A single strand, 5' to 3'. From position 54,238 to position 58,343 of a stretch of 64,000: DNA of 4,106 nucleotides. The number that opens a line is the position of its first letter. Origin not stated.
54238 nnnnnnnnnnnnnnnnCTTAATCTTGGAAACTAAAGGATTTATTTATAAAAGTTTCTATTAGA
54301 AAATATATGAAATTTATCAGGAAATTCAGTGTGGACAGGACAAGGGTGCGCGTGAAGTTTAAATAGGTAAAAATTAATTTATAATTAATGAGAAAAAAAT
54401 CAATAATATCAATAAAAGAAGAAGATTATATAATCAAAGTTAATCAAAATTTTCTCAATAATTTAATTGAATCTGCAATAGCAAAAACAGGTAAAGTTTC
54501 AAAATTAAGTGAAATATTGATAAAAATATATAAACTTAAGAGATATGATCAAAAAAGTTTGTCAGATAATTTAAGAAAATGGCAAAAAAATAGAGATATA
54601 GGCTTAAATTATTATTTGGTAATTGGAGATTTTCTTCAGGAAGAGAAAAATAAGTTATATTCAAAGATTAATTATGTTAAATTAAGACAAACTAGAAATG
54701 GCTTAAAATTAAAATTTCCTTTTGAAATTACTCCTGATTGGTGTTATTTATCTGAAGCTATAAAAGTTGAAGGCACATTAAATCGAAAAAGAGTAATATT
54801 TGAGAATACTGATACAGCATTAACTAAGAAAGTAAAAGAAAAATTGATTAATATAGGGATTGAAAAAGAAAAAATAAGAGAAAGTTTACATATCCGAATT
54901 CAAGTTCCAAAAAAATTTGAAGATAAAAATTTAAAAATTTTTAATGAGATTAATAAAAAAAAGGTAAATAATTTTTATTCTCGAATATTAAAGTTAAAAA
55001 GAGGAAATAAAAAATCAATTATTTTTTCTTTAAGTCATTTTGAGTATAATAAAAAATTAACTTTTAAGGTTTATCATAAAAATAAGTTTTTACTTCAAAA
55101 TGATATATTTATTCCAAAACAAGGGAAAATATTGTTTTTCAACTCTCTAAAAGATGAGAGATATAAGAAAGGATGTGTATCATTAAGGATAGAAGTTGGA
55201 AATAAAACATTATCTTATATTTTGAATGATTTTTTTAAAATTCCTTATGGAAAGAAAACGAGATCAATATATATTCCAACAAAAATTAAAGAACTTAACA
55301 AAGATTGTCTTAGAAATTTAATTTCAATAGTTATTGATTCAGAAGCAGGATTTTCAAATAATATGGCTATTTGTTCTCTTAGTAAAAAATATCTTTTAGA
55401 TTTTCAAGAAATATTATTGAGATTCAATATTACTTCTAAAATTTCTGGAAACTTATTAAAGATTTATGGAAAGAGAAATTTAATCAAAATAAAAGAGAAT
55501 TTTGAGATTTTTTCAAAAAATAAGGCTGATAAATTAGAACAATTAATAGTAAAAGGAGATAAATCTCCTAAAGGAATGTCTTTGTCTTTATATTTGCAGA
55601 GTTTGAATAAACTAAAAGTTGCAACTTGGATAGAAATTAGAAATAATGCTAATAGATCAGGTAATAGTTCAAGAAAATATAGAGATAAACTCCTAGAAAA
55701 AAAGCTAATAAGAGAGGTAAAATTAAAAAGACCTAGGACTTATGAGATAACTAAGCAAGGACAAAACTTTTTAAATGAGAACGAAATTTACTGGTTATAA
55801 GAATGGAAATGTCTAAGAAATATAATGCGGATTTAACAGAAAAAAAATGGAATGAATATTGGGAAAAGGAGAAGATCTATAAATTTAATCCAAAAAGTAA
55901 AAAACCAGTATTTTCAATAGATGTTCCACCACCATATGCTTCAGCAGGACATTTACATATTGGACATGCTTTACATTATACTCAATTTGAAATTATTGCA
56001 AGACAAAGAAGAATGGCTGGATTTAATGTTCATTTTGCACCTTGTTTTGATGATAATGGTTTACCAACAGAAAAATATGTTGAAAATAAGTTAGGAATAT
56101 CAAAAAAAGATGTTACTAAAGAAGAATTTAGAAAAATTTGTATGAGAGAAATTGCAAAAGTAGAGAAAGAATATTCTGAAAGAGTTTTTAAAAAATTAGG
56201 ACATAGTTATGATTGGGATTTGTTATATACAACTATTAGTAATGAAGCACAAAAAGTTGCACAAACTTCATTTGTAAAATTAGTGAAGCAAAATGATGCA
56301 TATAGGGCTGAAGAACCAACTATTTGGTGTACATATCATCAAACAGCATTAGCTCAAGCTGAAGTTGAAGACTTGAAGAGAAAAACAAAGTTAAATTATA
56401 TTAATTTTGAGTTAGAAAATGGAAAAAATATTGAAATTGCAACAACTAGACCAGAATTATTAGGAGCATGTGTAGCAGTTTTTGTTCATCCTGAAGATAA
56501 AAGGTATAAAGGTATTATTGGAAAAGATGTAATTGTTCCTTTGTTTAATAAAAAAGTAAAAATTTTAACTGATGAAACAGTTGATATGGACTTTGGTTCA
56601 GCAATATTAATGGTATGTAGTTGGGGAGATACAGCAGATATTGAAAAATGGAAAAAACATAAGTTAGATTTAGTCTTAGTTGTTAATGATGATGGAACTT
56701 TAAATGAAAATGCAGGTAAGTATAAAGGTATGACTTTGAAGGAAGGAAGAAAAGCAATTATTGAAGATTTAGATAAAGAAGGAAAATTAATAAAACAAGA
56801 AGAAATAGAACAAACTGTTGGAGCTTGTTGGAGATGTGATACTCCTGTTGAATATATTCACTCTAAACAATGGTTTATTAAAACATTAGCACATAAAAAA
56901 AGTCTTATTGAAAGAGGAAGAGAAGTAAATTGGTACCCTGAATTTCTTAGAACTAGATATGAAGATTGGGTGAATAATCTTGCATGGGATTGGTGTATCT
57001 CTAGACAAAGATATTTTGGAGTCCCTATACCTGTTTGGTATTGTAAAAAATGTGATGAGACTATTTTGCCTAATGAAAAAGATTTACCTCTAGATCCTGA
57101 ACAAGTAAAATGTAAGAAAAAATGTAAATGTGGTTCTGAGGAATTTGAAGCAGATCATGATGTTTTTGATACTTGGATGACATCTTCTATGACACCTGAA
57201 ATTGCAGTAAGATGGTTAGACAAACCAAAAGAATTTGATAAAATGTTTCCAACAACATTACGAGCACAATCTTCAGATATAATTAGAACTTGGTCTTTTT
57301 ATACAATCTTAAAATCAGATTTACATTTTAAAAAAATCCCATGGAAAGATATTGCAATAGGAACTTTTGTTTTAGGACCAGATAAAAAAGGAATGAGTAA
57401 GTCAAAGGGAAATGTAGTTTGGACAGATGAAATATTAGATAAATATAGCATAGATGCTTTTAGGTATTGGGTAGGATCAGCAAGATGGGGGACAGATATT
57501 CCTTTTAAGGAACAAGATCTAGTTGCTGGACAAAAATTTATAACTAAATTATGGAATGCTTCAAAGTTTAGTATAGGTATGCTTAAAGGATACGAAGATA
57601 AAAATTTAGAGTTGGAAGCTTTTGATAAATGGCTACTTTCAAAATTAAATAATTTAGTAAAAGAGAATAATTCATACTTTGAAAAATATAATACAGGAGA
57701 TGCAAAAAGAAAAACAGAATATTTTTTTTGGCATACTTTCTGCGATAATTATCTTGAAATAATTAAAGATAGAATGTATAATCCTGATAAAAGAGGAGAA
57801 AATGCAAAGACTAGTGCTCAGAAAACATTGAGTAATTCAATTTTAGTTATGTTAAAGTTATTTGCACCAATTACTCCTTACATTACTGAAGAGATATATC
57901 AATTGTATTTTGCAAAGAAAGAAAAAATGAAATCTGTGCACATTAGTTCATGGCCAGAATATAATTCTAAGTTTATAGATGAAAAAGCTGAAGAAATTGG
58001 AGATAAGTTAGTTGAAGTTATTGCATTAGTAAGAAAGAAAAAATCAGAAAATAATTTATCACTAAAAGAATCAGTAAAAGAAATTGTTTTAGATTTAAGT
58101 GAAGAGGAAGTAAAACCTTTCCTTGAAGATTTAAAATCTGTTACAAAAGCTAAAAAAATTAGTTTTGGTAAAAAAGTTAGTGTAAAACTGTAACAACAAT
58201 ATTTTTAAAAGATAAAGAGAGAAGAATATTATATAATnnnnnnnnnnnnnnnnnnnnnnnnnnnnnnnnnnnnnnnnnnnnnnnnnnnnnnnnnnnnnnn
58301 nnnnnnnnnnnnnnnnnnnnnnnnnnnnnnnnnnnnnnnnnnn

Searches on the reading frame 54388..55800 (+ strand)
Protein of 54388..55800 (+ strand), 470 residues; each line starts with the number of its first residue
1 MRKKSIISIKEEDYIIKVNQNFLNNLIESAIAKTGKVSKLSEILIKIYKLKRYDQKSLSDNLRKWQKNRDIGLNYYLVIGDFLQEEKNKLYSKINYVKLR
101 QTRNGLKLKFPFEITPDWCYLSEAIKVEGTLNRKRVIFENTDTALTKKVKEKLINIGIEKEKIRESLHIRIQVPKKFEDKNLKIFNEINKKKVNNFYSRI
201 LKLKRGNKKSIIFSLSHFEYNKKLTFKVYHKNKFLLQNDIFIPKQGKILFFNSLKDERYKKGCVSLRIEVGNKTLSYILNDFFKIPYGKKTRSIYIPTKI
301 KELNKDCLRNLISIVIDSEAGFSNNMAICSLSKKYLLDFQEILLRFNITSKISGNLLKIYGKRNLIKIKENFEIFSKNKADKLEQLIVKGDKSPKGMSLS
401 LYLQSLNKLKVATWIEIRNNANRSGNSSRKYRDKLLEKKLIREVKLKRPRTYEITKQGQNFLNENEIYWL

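Call 3: search_protein_families(library=pfam, proteins=[window:54388-55800:+], max_evalue=0.01)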
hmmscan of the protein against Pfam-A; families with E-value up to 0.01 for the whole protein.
window:54388-55800:+ (470 aa): 1 family
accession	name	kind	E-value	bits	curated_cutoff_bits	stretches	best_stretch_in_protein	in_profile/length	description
PF14528.11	LAGLIDADG_3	-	4.6e-05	24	22.5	1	326-366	26-64/82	LAGLIDADG-like domain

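Call 4: search_protein_families(library=ncbifam, proteins=[window:54388-55800:+], max_evalue=0.01)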
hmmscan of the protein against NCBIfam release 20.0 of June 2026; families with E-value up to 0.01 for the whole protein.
window:54388-55800:+ (470 aa): 2 families
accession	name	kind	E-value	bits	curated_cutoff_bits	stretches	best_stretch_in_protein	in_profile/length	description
NF011418.0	PRK14845.1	equivalog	2e-08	32.5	756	1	161-395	122-320/1049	translation initiation factor IF-2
NF053610.1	Sso10a_fam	subfamily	0.00035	20.6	60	1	417-462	23-64/64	Sso10a family chromatin protein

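Call 45: search_protein_families(library=padloc, proteins=[window:54388-55800:+], max_evalue=0.01)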
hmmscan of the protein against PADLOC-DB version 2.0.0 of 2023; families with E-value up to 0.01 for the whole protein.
window:54388-55800:+ (470 aa): 0 families

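Call 72: search_solved_structures(query=window:54388-55800:+, max_evalue=1)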
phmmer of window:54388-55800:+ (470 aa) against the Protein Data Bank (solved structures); distinct sequences matched with E-value up to 1: 3.
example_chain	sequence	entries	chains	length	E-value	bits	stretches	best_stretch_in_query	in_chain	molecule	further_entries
3bur_A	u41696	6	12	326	0.49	12.4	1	324-380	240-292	3-oxo-5-beta-steroid 4-dehydrogenase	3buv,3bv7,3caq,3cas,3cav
3cmf_A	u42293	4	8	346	0.56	12.2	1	324-379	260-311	3-oxo-5-beta-steroid 4-dehydrogenase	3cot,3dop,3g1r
3uzw_A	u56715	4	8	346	0.57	12.2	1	324-379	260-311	3-oxo-5-beta-steroid 4-dehydrogenase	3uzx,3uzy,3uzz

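Call 73: search_protein_families(library=phrogs, proteins=[window:54388-55800:+], max_evalue=0.01)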
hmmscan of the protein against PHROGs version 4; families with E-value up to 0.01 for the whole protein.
window:54388-55800:+ (470 aa): 0 families

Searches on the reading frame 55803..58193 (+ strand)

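Call 3: search_protein_families(library=pfam, proteins=[window:55803-58193:+], max_evalue=0.01)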
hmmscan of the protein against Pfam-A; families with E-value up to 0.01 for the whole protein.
window:55803-58193:+ (796 aa): 5 families
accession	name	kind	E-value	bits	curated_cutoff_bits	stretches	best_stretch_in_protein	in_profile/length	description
PF00133.28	tRNA-synt_1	-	1.4e-85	288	22.7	1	16-567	2-412/414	tRNA synthetases class I (I, L, M and V)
PF08264.19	Anticodon_1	-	1.2e-37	129.5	25.1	1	608-760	1-146/148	Anticodon-binding domain of tRNA ligase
PF09334.17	tRNA-synt_1g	-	8.9e-19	67.9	20.1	2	41-189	5-136/391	tRNA synthetases class I (M)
PF01406.26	tRNA-synt_1e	-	1.5e-08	34.8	27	1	527-574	250-297/301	tRNA synthetases class I (C) catalytic domain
PF13603.12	tRNA-synt_1_2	-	2e-05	24.6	25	1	233-301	78-147/185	Leucyl-tRNA synthetase, editing domain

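Call 4: search_protein_families(library=ncbifam, proteins=[window:55803-58193:+], max_evalue=0.01)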
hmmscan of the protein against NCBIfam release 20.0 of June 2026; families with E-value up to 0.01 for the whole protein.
window:55803-58193:+ (796 aa): 19 families
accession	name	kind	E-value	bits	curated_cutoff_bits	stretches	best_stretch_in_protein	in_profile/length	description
NF009687.0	PRK13208.1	equivalog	0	1013.3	738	1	2-790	5-790/801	valine--tRNA ligase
TIGR00422.1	valS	equivalog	4.1e-231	769.5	612.1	1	3-790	1-788/863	valine--tRNA ligase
NF000540.1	alt_ValS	exception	2.6e-218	727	900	2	102-784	120-824/827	valine--tRNA ligase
NF004349.1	PRK05729.1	equivalog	1.6e-173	579.1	704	1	5-786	2-767/860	valine--tRNA ligase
NF011492.0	PRK14900.1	equivalog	7.1e-130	434.7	1783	1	2-778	8-784/1044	valine--tRNA ligase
TIGR00392.1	ileS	equivalog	8.8e-123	411.2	621.4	2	278-771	337-857/861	isoleucine--tRNA ligase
NF000257.1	MupA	exception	1.6e-70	238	1900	2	258-782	298-836/1024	mupirocin-resistant isoleucine--tRNA ligase MupA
NF040702.1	ileS_w_GNAT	exception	2.8e-69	233.9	1999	2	249-746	490-997/1100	isoleucine--tRNA ligase, N-acetyltransferase domain-containing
NF000258.1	MupB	exception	1.2e-63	215.4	1900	2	236-782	273-838/1033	mupirocin-resistant isoleucine--tRNA ligase MupB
NF008957.0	PRK12300.1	subfamily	1.8e-60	204.9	677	3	9-233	6-241/946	leucine--tRNA ligase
TIGR00396.1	leuS_bact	equivalog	3.2e-53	181.1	548.4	5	7-190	1-169/843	leucine--tRNA ligase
TIGR00395.1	leuS_arch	equivalog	1.6e-50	172.1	648.5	2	297-768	386-834/938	leucine--tRNA ligase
TIGR00398.1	metG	equivalog_domain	2.3e-24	86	336.35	2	528-711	325-510/530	methionine--tRNA ligase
NF008900.0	PRK12267.1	equivalog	1.3e-19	70.1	598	2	468-751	238-527/648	methionine--tRNA ligase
NF001100.0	PRK00133.1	equivalog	1.4e-19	70.1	587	3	526-746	326-545/676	methionine--tRNA ligase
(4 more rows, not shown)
